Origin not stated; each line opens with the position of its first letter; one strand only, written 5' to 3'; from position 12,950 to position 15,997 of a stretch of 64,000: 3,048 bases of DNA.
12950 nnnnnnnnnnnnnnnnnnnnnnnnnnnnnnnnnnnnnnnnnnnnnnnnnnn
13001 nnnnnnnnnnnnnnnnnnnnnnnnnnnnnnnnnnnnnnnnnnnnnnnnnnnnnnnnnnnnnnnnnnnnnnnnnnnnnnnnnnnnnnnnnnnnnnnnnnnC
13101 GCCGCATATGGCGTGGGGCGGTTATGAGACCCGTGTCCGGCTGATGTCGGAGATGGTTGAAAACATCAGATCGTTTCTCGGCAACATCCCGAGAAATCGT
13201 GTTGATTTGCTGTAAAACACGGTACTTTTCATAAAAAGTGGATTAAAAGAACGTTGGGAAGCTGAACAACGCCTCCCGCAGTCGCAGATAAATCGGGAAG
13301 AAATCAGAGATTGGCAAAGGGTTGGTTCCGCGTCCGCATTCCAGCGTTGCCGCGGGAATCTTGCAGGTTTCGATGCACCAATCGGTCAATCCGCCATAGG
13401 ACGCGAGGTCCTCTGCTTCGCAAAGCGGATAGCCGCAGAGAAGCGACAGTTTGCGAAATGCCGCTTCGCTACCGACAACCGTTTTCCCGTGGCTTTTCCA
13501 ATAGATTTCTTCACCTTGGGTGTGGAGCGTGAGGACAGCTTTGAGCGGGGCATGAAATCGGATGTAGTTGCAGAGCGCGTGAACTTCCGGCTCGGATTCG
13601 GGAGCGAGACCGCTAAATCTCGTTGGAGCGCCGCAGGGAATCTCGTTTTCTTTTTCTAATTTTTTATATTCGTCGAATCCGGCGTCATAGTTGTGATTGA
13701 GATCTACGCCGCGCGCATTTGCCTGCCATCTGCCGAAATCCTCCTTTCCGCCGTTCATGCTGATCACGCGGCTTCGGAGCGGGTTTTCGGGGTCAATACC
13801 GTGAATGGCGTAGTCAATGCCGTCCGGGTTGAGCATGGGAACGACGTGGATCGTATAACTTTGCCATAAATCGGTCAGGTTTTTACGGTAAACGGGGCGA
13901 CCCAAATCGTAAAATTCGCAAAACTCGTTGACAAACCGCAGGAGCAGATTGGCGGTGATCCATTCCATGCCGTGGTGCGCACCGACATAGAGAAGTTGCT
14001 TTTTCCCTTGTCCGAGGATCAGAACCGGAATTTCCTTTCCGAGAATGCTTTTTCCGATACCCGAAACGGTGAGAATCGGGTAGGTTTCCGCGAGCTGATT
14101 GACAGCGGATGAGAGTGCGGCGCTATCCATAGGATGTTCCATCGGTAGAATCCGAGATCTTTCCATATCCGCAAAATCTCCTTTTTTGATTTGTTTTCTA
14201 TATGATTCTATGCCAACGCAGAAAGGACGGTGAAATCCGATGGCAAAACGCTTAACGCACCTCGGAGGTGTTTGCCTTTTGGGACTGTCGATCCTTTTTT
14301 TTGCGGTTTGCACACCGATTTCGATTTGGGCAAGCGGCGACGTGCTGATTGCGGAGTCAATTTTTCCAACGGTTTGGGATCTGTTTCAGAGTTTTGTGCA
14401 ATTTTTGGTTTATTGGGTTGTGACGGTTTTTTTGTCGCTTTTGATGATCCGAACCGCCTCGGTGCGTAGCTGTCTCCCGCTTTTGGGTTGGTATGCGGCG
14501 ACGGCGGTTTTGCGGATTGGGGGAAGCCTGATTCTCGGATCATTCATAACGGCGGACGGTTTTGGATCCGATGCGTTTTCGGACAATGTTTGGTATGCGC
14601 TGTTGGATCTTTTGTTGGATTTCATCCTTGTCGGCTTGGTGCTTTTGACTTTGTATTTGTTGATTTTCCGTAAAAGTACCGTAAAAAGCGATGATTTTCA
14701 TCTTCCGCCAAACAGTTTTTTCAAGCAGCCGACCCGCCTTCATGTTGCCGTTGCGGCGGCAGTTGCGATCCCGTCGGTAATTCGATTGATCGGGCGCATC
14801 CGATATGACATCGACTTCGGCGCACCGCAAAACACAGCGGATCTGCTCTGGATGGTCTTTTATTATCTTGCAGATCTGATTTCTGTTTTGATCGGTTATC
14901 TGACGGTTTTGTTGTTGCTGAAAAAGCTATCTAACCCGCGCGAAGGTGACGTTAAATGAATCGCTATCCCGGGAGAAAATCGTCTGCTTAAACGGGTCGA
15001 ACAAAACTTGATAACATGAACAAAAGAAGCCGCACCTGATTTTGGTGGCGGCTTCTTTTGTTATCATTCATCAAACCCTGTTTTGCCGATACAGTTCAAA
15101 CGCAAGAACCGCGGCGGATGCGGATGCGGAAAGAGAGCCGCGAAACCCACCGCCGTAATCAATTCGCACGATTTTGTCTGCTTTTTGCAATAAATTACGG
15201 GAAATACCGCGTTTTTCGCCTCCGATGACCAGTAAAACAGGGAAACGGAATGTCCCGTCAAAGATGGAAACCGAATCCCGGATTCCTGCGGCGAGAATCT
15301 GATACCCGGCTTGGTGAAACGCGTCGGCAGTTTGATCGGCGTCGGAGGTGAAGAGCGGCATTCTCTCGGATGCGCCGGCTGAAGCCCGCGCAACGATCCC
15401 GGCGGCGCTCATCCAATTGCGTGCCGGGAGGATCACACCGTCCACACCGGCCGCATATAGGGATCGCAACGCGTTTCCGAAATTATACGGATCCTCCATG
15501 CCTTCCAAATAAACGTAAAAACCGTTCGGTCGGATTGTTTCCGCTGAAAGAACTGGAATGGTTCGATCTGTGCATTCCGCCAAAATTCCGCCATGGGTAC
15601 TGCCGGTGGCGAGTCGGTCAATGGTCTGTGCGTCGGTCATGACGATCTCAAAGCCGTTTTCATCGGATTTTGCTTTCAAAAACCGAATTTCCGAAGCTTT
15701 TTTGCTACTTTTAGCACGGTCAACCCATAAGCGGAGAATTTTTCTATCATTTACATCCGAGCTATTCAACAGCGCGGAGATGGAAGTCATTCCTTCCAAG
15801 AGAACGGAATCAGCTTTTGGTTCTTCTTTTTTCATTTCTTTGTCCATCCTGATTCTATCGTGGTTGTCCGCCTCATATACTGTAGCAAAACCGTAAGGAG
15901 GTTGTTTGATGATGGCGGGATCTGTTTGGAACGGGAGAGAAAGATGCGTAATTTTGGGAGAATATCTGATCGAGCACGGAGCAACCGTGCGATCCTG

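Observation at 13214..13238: Extended element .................(R)TAAAAAG at three convergent gene junctions, each in the sense orientation of the nearest upstream gene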

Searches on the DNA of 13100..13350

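Call 70: search_rna_families(source=window, start=13100, end=13350, threshold=evalue, max_evalue=1)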
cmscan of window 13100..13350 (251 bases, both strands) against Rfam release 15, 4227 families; matches with E-value up to 1: 0.
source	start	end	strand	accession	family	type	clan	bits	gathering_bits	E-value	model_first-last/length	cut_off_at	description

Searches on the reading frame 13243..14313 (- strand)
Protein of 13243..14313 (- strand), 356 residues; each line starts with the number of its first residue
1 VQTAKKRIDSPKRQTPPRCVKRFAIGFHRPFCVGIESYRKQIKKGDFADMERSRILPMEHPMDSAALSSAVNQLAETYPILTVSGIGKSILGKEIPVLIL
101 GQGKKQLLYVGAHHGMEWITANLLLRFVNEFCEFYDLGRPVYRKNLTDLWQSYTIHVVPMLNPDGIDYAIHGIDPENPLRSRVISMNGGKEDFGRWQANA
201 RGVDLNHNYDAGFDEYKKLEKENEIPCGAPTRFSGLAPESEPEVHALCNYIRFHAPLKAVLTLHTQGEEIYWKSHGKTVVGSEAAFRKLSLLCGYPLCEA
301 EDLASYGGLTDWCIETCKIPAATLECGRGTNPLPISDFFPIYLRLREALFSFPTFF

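Call 12: search_protein_families(library=pfam, proteins=[window:13243-14313:-])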
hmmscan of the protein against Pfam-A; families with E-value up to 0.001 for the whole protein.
window:13243-14313:- (356 aa): 1 family
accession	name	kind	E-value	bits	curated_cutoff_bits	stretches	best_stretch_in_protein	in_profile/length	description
PF00246.29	Peptidase_M14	-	1.9e-34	120.1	21.6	1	70-273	4-191/286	Zinc carboxypeptidase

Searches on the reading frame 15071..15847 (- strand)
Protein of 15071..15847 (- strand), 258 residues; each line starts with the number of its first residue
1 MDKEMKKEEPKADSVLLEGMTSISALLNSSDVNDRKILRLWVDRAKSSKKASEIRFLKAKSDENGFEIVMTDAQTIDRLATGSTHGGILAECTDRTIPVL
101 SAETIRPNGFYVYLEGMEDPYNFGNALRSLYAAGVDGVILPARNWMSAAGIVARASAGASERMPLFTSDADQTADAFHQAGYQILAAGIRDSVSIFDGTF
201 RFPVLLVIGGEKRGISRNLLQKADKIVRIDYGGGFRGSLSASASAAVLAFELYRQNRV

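Call 32: search_protein_families(library=pfam, proteins=[window:15071-15847:-])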
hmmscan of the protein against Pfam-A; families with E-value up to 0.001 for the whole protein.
window:15071-15847:- (258 aa): 2 families
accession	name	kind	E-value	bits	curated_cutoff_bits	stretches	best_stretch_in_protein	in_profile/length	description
PF00588.24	SpoU_methylase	-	1e-23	84.4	29.7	1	110-249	2-141/142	SpoU rRNA Methylase family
PF08032.17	SpoU_sub_bind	-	9.7e-06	26.3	22.8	1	16-94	1-72/76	RNA 2'-O ribose methyltransferase substrate binding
